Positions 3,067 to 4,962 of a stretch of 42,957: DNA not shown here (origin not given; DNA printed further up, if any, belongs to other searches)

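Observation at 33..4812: Tandem module of two CXXCH/beta-propeller lipoprotein paralogs flanking a multi-pass membrane protein: candidate uncharacterised envelope system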

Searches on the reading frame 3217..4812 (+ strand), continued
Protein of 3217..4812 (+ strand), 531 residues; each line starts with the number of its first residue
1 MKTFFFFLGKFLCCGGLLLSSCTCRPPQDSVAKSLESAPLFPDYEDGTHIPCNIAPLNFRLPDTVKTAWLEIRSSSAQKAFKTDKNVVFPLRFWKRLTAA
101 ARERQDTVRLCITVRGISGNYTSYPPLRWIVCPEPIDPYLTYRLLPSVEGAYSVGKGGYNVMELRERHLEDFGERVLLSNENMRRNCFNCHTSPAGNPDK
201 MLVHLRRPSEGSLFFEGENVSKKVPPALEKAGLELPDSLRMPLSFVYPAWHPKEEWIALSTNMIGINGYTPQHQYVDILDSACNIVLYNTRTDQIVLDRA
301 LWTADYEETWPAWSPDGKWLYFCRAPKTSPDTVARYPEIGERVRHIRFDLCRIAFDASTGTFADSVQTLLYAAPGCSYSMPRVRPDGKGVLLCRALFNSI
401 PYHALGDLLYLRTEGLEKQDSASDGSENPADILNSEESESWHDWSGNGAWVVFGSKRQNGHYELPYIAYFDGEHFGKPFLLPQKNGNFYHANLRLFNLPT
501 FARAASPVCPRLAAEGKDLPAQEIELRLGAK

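Call 83: find_encoding_contigs(protein=P0181, flank=4000, max_places=2)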
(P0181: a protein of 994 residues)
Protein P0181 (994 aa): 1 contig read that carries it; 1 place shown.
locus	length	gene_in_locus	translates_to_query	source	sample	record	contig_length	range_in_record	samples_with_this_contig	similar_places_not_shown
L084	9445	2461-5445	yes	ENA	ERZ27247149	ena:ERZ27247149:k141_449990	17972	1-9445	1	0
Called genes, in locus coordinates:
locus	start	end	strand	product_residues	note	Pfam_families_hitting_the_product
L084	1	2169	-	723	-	?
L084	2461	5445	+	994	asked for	PF19529:DUF6057, PF26550:Tricorn_2nd (faint), PF26549:Tricorn_N (faint), PF07676:PD40 (weak)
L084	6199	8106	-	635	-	PF14322:SusD-like_3, PF07980:SusD_RagB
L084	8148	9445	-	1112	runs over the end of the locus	PF13620:CarboxypepD_reg, PF13715:CarbopepD_reg_2, PF07715:Plug, PF00593:TonB_dep_Rec_b-barrel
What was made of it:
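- One was verified as a single 2985-nt ORF (call 83).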
